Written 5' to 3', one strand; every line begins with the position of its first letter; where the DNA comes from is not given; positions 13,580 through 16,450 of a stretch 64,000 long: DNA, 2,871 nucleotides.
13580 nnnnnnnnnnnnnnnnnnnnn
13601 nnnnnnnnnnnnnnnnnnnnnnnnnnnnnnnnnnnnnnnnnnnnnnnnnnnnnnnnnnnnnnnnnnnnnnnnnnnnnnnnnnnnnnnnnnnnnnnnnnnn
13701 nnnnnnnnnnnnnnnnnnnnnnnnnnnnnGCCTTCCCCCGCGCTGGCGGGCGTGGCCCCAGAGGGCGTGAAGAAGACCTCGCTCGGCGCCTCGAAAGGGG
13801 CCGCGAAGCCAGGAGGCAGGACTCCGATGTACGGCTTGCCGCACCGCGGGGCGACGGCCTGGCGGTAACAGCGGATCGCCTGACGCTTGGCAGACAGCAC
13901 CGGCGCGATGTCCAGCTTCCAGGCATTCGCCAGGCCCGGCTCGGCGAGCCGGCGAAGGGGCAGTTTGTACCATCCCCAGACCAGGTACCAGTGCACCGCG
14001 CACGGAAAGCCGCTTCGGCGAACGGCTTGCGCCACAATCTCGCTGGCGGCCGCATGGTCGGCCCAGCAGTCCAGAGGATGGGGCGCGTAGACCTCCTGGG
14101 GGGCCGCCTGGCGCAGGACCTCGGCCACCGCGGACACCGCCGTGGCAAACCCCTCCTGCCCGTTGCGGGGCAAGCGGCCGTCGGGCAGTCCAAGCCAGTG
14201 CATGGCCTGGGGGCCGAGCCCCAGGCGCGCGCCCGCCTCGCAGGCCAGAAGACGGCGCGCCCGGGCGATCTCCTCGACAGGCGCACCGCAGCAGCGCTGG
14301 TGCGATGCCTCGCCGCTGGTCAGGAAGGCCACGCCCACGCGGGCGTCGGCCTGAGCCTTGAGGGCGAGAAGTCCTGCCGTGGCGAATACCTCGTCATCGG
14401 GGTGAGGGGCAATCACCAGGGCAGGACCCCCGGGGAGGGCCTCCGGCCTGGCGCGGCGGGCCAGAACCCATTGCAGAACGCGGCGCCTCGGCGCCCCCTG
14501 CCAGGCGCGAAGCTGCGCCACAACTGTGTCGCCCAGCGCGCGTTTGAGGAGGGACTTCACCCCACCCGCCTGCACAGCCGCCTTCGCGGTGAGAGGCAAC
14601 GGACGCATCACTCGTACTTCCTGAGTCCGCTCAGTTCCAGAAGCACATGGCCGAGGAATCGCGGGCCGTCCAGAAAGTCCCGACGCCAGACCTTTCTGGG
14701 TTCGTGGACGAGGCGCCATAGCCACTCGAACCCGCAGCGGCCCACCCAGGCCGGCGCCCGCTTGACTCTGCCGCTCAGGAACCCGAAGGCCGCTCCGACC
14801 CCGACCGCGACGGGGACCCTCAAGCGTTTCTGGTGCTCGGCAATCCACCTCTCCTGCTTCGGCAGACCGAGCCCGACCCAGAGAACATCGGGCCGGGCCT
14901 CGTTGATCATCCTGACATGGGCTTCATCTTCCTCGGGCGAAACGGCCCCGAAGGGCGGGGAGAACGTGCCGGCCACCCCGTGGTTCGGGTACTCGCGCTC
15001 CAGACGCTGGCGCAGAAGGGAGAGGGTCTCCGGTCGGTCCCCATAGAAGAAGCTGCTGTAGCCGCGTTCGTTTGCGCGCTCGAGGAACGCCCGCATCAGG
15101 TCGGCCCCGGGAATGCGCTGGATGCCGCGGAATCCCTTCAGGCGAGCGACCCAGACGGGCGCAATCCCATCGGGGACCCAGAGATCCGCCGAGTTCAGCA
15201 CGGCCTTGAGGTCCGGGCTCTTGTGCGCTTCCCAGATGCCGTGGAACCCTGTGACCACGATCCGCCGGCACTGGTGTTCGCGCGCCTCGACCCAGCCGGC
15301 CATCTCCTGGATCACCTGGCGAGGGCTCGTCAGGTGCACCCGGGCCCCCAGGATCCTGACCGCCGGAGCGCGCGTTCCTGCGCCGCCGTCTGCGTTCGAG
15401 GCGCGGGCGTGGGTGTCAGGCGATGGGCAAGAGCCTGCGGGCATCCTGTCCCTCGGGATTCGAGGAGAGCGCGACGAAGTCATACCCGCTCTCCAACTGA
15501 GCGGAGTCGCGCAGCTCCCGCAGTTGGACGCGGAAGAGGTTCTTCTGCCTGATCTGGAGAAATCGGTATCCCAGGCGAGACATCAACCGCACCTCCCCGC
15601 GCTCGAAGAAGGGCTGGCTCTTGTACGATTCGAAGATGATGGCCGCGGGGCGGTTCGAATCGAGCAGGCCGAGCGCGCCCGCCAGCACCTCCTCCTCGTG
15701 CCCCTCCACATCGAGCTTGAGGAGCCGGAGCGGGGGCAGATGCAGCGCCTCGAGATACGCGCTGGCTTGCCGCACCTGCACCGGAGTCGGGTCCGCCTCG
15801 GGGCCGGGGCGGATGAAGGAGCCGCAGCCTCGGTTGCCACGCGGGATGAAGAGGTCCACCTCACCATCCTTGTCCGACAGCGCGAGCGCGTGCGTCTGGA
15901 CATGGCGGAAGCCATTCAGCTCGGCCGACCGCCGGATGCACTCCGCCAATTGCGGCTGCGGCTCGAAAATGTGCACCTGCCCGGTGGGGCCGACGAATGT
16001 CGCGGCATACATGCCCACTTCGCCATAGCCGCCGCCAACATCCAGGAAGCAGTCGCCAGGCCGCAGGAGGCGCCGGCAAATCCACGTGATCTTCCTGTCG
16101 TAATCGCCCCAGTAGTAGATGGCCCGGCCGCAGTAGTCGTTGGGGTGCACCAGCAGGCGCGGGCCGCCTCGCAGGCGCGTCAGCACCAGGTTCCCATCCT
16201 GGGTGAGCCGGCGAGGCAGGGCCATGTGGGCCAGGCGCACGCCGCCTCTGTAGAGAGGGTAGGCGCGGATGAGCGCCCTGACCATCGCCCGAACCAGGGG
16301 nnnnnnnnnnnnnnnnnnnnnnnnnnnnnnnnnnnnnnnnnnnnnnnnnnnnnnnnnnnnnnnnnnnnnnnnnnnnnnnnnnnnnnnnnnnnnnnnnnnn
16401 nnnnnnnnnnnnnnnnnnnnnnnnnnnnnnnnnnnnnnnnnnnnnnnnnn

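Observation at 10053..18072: Two unrelated sugar N-deacetylase families plus an AsnB-like amidotransferase lacking the catalytic Cys2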

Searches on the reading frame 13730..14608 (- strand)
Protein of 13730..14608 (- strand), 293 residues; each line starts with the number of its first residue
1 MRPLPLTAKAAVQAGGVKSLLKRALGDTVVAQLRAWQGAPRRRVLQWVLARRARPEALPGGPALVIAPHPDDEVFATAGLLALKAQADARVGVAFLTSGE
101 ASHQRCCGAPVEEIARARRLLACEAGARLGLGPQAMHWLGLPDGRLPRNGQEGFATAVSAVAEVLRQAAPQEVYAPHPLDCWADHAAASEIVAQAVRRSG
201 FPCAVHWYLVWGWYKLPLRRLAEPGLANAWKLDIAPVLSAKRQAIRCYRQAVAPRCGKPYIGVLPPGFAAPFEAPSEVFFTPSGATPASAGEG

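Call 12: search_protein_families(library=ncbifam, proteins=[window:13730-14608:-], max_evalue=0.001)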
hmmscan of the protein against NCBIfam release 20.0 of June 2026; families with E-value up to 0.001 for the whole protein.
window:13730-14608:- (293 aa): 3 families
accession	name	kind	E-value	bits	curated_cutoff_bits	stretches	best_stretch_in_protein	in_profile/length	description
TIGR04001.1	thiol_BshB1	equivalog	1.6e-15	57.4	182.5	1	63-255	4-182/226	bacillithiol biosynthesis deacetylase BshB1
TIGR04000.1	thiol_BshB2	equivalog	3.9e-10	39.8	195.25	1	64-200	4-138/217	bacillithiol biosynthesis deacetylase BshB2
NF002557.0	PRK02122.1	subfamily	0.00013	20.2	384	0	63-100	373-410/653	glucosamine-6-phosphate deaminase-like protein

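Call 56: find_homologous_proteins(query=window:13730-14608:-)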
Query window:13730-14608:- (293 aa): 63 proteins with E <= 0.001 among 8000 candidates.
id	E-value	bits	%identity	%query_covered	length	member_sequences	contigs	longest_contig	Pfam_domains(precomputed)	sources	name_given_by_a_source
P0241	4.4e-190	649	100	100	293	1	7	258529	PF02585.23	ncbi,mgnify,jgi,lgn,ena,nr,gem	ncbi:MAG TPA: PIG-L family deacetylase [Planctomycetota bacterium]|mgnify:CR=1 FL=1|nr:PIG-L family 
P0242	1.2e-150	519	84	95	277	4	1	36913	PF02585.23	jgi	-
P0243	2.4e-138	479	78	94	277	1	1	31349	PF02585.23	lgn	-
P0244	1.1e-116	408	68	95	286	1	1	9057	PF02585.23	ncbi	-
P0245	4.4e-70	255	47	85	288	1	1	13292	PF02585.23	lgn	-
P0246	6.7e-70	254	48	82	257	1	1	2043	PF02585.23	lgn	-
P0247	1.3e-66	243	46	86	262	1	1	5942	PF02585.23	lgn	-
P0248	1.3e-62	230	48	83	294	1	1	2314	PF02585.23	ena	-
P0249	1.5e-60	223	44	82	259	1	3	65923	PF02585.23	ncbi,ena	-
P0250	7.0e-58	215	43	82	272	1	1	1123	PF02585.23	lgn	-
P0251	2.0e-56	210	48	85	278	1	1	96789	PF02585.23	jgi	jgi:LmbE family N-acetylglucosaminyl deacetylase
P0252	4.3e-55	205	43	86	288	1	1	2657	PF02585.23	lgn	-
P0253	3.7e-46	176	40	82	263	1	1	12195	PF02585.23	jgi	jgi:LmbE family N-acetylglucosaminyl deacetylase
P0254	3.0e-45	173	36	85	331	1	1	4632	PF02585.23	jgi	jgi:LmbE family N-acetylglucosaminyl deacetylase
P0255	8.4e-44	168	41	86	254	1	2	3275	PF02585.23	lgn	-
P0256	2.8e-43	167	41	82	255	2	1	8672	PF02585.23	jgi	jgi:LmbE family N-acetylglucosaminyl deacetylase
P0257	3.2e-42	163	36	84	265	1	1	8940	PF02585.23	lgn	-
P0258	3.9e-26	110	37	76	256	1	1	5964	PF02585.23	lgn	-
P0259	2.3e-21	95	31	74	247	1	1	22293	PF02585.23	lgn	-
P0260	4.7e-21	94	32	81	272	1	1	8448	PF02585.23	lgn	-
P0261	2.5e-17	81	31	75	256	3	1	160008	PF02585.23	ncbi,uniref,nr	ncbi:PIG-L family deacetylase [Nodosilinea sp. FACHB-131]|uniref:PIG-L deacetylase family protein n=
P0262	4.5e-17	81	38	68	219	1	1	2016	PF02585.23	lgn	-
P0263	1.1e-16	79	45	46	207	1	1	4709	PF02585.23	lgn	-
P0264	8.6e-16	76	33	77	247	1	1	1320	PF02585.23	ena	-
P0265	6.2e-15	74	29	85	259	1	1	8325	PF02585.23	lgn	-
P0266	5.1e-14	71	34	63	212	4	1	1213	PF02585.23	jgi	jgi:LmbE family N-acetylglucosaminyl deacetylase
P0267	3.0e-13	68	35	63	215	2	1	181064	PF02585.23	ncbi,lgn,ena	-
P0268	4.5e-13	67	35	65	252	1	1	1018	PF02585.23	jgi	-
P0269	5.3e-13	67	36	65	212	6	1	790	PF02585.23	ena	-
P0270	8.0e-13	67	37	65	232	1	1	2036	PF02585.23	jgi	jgi:LmbE family N-acetylglucosaminyl deacetylase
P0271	1.2e-12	66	34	56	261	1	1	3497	PF02585.23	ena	-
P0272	3.4e-12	65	35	65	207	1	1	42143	PF02585.23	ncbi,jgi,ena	jgi:LmbE family N-acetylglucosaminyl deacetylase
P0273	4.7e-12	64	32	79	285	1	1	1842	PF02585.23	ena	-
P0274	1.1e-11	63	33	68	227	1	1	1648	PF02585.23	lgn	-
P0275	1.1e-11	63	36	51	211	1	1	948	PF02585.23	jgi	jgi:LmbE family N-acetylglucosaminyl deacetylase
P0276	1.6e-11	62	31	65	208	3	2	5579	PF02585.23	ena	-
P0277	3.9e-11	61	34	63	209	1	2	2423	PF02585.23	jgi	jgi:N-acetylglucosamine malate deacetylase 1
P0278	6.6e-11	60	33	63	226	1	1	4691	PF02585.23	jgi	jgi:LmbE family N-acetylglucosaminyl deacetylase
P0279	1.4e-10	59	32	72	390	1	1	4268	PF02585.23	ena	-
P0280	2.5e-10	58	38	67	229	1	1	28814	PF02585.23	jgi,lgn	jgi:bacillithiol biosynthesis deacetylase BshB1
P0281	5.7e-10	57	35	65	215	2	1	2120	PF02585.23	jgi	jgi:LmbE family N-acetylglucosaminyl deacetylase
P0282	6.2e-10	57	34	65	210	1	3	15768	PF02585.23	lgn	-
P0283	8.3e-10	57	37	64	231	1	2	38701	PF02585.23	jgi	jgi:N-acetylglucosamine malate deacetylase 1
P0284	9.4e-10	57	33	63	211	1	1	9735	PF02585.23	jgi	-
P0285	9.6e-10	56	32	65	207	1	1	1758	PF02585.23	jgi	jgi:N-acetylglucosamine malate deacetylase 1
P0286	1.6e-9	56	38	45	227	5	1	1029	PF02585.23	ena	-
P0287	2.1e-9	55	36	64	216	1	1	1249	PF02585.23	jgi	jgi:LmbE family N-acetylglucosaminyl deacetylase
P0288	6.0e-9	54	33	67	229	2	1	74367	PF02585.23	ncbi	ncbi:MAG: bacillithiol biosynthesis deacetylase BshB1 [Pirellulaceae bacterium]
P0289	1.4e-8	53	30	65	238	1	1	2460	PF02585.23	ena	-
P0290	1.6e-8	52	33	65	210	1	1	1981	PF02585.23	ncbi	-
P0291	2.2e-8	52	31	72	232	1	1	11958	PF02585.23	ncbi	-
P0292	2.2e-8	52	28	50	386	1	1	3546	PF02585.23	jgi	jgi:LmbE family N-acetylglucosaminyl deacetylase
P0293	1.3e-7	49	31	63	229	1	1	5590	PF02585.23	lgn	-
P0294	1.4e-7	49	31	66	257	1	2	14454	PF02585.23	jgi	jgi:bacillithiol biosynthesis deacetylase BshB1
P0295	1.5e-7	49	30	66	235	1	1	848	PF02585.23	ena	-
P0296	2.2e-7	49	33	47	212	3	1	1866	PF02585.23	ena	-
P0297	5.5e-7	47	30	72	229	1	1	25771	PF02585.23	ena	-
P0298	1.4e-6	46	31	67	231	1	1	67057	PF02585.23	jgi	jgi:bacillithiol biosynthesis deacetylase BshB1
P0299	1.6e-6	46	34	51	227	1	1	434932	PF02585.23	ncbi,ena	-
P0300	1.7e-6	46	29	67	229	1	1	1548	PF02585.23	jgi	-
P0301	1.1e-4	40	40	29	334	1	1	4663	PF02585.23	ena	-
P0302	4.2e-4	38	32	66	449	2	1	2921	PF02585.23,PF10111.15,PF13641.13,PF00535.33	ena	-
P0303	8.5e-4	37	32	60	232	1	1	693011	PF02585.23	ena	-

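Call 57: find_encoding_contigs(protein=P0251, flank=8000, max_places=1)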
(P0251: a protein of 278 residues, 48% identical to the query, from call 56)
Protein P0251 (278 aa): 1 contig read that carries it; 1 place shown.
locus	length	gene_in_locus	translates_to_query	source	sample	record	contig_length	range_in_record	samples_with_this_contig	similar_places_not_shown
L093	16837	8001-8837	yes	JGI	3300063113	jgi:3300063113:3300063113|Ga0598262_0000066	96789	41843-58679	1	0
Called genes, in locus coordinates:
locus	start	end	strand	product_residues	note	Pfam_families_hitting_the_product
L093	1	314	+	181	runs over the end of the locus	PF02357:NusG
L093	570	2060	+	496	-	PF00953:Glycos_transf_4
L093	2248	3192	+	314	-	PF01061:ABC2_membrane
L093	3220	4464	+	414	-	PF00005:ABC_tran, PF13304:AAA_21 (faint), PF14524:Wzt_C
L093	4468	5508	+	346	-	PF00535:Glycos_transf_2, PF10111:Glyco_tranf_2_2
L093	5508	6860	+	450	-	PF13439:Glyco_transf_4, PF13579:Glyco_trans_4_4, PF20706:GT4-conflict, PF00534:Glycos_transf_1, PF13692:Glyco_trans_1_4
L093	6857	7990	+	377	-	PF13439:Glyco_transf_4, PF00534:Glycos_transf_1, PF13692:Glyco_trans_1_4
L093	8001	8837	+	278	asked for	PF02585:PIG-L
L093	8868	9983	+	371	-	PF13480:Acetyltransf_6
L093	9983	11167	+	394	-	PF13439:Glyco_transf_4, PF13477:Glyco_trans_4_2, PF13579:Glyco_trans_4_4, PF00534:Glycos_transf_1, PF13692:Glyco_trans_1_4, PF20706:GT4-conflict, PF13524:Glyco_trans_1_2 (weak)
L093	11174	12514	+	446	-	PF04932:Wzy_C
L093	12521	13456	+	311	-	PF00535:Glycos_transf_2, PF10111:Glyco_tranf_2_2, PF13641:Glyco_tranf_2_3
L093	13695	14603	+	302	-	-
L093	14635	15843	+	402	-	PF13439:Glyco_transf_4, PF13579:Glyco_trans_4_4, PF00534:Glycos_transf_1, PF13692:Glyco_trans_1_4, PF13524:Glyco_trans_1_2, PF20706:GT4-conflict (weak)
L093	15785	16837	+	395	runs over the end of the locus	PF01757:Acyl_transf_3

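Call 58: find_encoding_contigs(protein=P0249, flank=8000, max_places=1)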
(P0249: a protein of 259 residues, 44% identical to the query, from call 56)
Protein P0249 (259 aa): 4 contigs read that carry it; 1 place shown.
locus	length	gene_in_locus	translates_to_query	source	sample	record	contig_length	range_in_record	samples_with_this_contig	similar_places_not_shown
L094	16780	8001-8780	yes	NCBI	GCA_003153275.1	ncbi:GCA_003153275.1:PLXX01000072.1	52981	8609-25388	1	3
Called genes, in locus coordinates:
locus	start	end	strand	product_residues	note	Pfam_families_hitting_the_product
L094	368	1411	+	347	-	PF13641:Glyco_tranf_2_3, PF00535:Glycos_transf_2, PF10111:Glyco_tranf_2_2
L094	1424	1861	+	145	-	-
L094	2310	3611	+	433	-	PF13439:Glyco_transf_4 (weak), PF00534:Glycos_transf_1, PF13692:Glyco_trans_1_4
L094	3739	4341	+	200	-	PF00132:Hexapep (faint)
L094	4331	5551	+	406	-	PF01041:DegT_DnrJ_EryC1, PF01053:Cys_Met_Meta_PP (weak), PF01212:Beta_elim_lyase (faint)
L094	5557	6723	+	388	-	PF07429:Glyco_transf_56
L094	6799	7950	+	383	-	PF26337:Gtf3_C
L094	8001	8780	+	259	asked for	PF02585:PIG-L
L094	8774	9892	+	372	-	PF13480:Acetyltransf_6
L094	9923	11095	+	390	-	PF13439:Glyco_transf_4, PF13477:Glyco_trans_4_2, PF13579:Glyco_trans_4_4, PF20706:GT4-conflict, PF00534:Glycos_transf_1, PF13692:Glyco_trans_1_4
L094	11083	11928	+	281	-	PF02475:TRM5-TYW2_MTfase (weak), PF05050:Methyltransf_21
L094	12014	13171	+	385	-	PF04932:Wzy_C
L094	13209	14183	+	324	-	PF00535:Glycos_transf_2, PF10111:Glyco_tranf_2_2, PF13641:Glyco_tranf_2_3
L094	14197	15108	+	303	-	-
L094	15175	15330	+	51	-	-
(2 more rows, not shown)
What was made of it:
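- PIG-L homologs sit in a parallel NusG-WecA-Wzm-Wzt cluster and are followed by a FemAB-like acyltransferase (calls 57, 58).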

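Call 61: search_solved_structures(query=window:13730-14608:-, max_evalue=0.001, show_alignments=2)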
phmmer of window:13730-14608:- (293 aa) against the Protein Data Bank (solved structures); distinct sequences matched with E-value up to 0.001: 6.
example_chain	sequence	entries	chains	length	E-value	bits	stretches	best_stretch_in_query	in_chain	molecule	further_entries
1uan_A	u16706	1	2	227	2.5e-08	37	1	64-201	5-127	hypothetical protein TT1542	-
6p2t_A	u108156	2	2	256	2.1e-05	27.4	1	63-256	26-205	N-acetyl-alpha-D-glucosaminyl L-malate deacetylase 1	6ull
3we7_A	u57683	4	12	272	0.00016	24.5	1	62-200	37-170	Putative uncharacterized protein PH0499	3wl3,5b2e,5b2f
8bgo_A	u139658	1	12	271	0.00023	24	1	62-249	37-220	Diacetylchitobiose deacetylase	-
8bgn_A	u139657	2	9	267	0.00024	23.9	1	63-249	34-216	Diacetylchitobiose deacetylase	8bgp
2ixd_A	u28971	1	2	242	0.00035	23.4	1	63-251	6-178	LMBE-RELATED PROTEIN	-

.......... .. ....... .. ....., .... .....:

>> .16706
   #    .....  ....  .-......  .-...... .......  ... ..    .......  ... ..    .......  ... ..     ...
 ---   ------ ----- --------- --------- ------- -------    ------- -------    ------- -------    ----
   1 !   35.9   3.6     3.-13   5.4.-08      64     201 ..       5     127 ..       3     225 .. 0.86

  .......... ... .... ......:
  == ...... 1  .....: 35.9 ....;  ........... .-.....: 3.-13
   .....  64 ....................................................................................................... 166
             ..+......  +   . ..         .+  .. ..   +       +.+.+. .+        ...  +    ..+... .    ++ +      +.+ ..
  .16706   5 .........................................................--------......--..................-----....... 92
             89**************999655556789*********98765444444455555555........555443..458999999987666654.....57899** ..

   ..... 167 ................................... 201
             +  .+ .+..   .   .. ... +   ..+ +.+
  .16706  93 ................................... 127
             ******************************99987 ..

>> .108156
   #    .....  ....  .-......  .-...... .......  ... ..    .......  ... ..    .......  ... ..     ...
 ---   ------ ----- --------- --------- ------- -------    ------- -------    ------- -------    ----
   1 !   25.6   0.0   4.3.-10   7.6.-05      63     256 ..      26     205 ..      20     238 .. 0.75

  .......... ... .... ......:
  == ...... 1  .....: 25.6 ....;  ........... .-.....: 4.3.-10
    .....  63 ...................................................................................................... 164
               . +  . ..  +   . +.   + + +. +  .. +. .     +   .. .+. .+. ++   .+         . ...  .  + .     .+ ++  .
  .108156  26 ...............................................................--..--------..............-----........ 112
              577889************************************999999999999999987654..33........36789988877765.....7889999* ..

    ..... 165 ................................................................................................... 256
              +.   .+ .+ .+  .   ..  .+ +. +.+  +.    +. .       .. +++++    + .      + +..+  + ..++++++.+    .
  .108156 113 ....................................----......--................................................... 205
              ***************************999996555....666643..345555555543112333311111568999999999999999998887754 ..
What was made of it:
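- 13727..14608 (-): PIG-L/LmbE-family de-N-acetylase with intact AHPDDE and D..DH motifs. It aligns to TT1542 (1uan) and BshB (6p2t) with the motifs conserved (call 61).
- On PIG-L / LmbE deacetylase (PF02585): APHPDDE and DCWADH align to APHPDDG and DRHPDH of TT1542 (1uan) and to BshB (6p2t) (call 61).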

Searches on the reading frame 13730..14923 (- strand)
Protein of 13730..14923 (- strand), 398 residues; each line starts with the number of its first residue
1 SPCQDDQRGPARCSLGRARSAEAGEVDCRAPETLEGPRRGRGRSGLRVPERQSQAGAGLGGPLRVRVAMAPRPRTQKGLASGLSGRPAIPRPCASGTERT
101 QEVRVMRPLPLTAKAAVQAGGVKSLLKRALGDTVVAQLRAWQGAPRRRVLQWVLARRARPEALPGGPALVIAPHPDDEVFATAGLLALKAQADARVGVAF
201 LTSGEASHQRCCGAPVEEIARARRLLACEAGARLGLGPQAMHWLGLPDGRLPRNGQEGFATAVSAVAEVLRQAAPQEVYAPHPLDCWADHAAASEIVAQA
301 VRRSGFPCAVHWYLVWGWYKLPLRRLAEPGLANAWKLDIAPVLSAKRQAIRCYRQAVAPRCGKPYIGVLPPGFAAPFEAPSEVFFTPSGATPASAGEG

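Call 5: search_protein_families(library=pfam, proteins=[window:13730-14923:-], max_evalue=0.01)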
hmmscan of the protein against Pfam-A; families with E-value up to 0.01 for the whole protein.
window:13730-14923:- (398 aa): 1 family
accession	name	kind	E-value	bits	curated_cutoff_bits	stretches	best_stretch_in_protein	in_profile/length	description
PF02585.22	PIG-L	-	4.3e-21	76.2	28.2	1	169-301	1-129/129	GlcNAc-PI de-N-acetylase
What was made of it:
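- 13727..14608 (-): PF02585 76.2 bits (call 5).
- Checked: PIG-L, 13727-14608 (-): PF02585, 76.2 bits against 28.2, E 4e-21 (call 5).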

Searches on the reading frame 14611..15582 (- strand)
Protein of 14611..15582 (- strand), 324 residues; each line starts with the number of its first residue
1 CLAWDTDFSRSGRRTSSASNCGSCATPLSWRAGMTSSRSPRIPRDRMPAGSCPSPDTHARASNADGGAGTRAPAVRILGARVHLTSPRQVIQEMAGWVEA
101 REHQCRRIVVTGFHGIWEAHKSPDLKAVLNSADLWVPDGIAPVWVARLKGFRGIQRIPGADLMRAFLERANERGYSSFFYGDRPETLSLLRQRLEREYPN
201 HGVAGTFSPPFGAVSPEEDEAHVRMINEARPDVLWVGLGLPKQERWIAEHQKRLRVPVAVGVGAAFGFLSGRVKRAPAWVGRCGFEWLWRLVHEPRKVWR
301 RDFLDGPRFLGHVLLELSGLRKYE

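Call 5: search_protein_families(library=pfam, proteins=[window:14611-15582:-], max_evalue=0.01)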
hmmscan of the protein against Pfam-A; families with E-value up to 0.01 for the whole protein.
window:14611-15582:- (324 aa): 1 family
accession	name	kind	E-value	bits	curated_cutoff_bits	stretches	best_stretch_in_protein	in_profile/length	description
PF03808.19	Glyco_tran_WecG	-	2.7e-60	203.4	27.4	1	132-301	1-167/168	Glycosyl transferase WecG/TagA/CpsF family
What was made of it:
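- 14608..15483 (-): GT26 WecG/TagA/CpsF-family glycosyltransferase; the start is 15483 or 15444. PF03808 203.4 bits (call 5).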

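Call 12: search_protein_families(library=ncbifam, proteins=[window:14611-15483:-], max_evalue=0.001)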
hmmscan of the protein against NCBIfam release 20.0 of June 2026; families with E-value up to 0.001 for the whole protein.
window:14611-15483:- (291 aa): 4 families
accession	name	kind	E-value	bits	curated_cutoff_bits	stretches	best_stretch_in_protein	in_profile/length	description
TIGR00696.1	wecG_tagA_cpsF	superfamily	5.8e-47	159.7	69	1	95-269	2-173/178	WecB/TagA/CpsF family glycosyltransferase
NF041872.1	EPS_EpsA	equivalog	1.1e-34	120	500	1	57-283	33-257/265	exopolysaccharide biosynthesis glycosyltransferase EpsA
NF041710.1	UDPacetylman_taseTarA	equivalog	2.4e-30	105.8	350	1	42-280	9-240/247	N-acetylglucosaminyldiphosphoundecaprenol N-acetyl-beta-D-mannosaminyltransferase TarA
NF002980.1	PRK03692.1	equivalog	2.9e-26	92.4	323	1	70-268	30-225/240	lipopolysaccharide N-acetylmannosaminouronosyltransferase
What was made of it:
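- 14608..15483 (-): TIGR00696 159.7 bits (call 12).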

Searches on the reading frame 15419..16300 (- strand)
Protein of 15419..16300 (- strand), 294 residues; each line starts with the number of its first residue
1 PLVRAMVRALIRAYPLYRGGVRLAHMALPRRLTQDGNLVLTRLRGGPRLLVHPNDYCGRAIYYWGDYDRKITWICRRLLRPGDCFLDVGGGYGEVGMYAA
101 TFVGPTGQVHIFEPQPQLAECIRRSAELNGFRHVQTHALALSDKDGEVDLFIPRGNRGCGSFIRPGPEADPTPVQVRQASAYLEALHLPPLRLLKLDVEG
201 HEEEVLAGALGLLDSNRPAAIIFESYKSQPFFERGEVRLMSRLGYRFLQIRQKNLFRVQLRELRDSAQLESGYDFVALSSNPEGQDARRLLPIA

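Call 12: search_protein_families(library=ncbifam, proteins=[window:15419-16300:-], max_evalue=0.001)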
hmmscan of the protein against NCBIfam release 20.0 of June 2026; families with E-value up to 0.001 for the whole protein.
window:15419-16300:- (294 aa): 5 families
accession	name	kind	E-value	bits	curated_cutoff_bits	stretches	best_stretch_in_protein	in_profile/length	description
TIGR01444.1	fkbM_fam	subfamily_domain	7.7e-27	94.5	37.7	1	85-222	2-140/143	FkbM family methyltransferase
NF047649.1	MTase_UXPK_star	exception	9.1e-05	21.6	460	1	79-152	75-151/283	methyltransferase/UXPK-star double selenoprotein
TIGR02469.1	CbiT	equivalog_domain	0.00013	22.2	78.3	1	71-136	9-73/124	precorrin-6Y C5,15-methyltransferase (decarboxylating) subunit CbiT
NF001556.0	PRK00377.1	equivalog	0.00023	21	238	1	78-128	37-87/198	cobalt-precorrin-6Y C(15)-methyltransferase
NF040703.1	cyclopro_CfaB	exception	0.00083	18.2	650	0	69-105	146-183/393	C17 cyclopropane fatty acid synthase CfaB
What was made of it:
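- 15416..16306 (-): FkbM-family methyltransferase; start taken from synteny. TIGR01444 94.5 bits against a cut-off of 37.7 (call 12).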
